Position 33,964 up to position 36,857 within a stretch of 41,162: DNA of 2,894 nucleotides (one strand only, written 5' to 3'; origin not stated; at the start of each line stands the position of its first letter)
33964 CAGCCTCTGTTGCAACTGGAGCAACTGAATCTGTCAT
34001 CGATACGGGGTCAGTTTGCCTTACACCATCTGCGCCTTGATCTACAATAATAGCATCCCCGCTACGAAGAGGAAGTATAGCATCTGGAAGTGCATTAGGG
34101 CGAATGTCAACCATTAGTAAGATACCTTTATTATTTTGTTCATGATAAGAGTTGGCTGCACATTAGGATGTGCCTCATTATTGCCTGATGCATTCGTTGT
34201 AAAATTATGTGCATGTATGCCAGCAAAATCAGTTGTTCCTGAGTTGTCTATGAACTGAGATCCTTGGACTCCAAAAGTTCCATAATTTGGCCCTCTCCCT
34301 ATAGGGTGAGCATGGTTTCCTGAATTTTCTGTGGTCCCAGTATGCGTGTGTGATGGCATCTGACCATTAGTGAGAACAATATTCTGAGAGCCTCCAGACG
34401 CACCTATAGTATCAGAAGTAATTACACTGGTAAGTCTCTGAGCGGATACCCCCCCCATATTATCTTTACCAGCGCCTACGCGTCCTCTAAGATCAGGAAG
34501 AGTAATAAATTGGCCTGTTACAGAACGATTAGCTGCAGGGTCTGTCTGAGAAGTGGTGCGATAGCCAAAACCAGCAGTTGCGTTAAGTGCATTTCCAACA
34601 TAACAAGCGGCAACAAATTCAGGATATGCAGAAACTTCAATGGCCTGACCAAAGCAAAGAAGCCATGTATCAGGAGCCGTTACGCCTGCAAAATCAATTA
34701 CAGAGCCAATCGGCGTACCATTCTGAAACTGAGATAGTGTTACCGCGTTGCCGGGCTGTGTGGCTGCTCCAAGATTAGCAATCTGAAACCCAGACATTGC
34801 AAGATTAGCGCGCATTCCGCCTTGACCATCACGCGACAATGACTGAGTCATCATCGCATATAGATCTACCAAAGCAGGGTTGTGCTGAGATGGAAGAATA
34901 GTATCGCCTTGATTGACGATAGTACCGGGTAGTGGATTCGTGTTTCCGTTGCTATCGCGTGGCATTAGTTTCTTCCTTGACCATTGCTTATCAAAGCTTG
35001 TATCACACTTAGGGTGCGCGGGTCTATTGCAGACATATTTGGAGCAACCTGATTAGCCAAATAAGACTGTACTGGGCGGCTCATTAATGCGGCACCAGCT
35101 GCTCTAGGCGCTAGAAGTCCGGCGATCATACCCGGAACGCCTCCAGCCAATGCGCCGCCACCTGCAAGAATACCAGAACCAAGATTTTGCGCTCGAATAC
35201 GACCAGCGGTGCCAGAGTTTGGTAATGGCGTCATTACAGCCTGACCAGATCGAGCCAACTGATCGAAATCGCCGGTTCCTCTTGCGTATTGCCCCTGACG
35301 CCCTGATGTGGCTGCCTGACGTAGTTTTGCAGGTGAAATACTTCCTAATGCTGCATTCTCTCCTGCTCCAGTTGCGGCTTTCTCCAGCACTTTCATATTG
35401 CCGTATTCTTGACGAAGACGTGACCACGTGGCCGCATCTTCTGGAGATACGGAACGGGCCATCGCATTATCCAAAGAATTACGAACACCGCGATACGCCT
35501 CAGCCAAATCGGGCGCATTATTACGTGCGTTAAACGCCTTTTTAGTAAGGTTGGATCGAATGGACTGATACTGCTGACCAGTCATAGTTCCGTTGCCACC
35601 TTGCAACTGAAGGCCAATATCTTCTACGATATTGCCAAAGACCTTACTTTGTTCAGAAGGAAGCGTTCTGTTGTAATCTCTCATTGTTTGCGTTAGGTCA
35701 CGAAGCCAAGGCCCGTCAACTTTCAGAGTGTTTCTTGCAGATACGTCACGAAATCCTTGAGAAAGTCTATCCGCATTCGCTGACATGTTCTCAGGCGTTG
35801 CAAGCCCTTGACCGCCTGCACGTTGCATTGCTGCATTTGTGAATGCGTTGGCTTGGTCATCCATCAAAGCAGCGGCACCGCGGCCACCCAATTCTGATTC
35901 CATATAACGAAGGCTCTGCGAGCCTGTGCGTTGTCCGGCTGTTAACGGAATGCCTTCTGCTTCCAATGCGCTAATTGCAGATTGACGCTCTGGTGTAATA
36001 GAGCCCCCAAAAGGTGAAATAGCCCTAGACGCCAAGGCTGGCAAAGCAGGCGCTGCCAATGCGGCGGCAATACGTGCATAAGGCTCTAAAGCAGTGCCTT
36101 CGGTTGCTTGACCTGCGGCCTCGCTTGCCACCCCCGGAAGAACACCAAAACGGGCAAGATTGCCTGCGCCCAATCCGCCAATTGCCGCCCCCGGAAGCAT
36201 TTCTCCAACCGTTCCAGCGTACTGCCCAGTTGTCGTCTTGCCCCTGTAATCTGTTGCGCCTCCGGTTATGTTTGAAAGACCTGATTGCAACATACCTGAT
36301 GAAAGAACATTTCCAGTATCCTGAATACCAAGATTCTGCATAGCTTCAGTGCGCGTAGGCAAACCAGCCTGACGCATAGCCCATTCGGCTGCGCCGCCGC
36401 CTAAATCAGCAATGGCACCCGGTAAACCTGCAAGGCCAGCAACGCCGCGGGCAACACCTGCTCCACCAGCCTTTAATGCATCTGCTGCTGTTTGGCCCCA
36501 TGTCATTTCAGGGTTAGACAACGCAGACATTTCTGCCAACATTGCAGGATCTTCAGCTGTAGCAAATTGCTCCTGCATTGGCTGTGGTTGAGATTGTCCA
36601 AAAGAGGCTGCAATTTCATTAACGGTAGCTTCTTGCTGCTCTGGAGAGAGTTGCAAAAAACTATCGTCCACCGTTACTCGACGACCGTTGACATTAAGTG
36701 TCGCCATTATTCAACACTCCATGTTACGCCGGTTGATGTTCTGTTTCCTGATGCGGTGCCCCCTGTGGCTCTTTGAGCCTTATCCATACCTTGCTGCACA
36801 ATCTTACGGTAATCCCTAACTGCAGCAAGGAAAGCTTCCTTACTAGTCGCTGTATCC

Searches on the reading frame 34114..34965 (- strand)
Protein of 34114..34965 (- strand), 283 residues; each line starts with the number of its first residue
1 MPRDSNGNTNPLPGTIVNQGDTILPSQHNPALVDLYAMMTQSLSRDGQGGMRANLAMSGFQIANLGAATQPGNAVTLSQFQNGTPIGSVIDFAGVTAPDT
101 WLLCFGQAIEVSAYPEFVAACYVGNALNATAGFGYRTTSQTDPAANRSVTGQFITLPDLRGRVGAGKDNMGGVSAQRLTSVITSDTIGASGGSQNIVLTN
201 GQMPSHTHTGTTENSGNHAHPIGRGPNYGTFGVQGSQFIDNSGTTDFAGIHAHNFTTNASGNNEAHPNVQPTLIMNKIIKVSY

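Call 44: search_protein_families(library=pfam, proteins=[window:34114-34965:-], max_evalue=0.01)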
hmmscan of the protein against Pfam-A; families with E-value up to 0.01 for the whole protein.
window:34114-34965:- (283 aa): 2 families
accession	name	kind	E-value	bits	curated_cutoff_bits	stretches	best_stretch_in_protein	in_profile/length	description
PF07484.17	Collar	-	1e-07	32.2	24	1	87-119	1-33/57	Phage Tail Collar Domain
PF21939.1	Gp10_C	-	0.00012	23.5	27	1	172-277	41-135/139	Baseplate structural protein Gp10, C-terminal domain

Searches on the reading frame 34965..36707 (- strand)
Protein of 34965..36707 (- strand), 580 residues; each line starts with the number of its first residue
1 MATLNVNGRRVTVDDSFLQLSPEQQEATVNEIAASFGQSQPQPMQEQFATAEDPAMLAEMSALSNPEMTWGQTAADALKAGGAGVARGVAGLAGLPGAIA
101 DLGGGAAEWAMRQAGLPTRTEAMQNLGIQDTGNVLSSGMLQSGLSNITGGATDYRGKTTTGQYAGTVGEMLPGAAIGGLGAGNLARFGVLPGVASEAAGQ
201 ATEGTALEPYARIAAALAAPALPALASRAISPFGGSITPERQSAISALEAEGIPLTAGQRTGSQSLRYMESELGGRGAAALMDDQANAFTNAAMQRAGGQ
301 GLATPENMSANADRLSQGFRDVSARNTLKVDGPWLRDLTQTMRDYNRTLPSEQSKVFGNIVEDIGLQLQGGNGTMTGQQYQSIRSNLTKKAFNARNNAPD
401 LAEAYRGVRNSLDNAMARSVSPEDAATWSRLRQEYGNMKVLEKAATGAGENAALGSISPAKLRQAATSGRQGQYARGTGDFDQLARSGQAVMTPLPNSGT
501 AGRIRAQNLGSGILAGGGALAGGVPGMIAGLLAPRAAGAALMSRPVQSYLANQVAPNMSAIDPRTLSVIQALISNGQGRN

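Call 9: search_protein_families(library=pfam, proteins=[window:34965-36707:-], max_evalue=0.01)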
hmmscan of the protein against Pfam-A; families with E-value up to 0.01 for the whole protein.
window:34965-36707:- (580 aa): 0 families

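Call 10: search_protein_families(library=phrogs, proteins=[window:34965-36707:-], max_evalue=0.001)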
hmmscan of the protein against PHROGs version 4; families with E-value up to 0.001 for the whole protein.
window:34965-36707:- (580 aa): 1 family
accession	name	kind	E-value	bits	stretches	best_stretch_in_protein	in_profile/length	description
phrog_26400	-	DNA, RNA and nucleotide metabolism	2.4e-32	113.6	1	175-555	172-546/589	DNA ejection protein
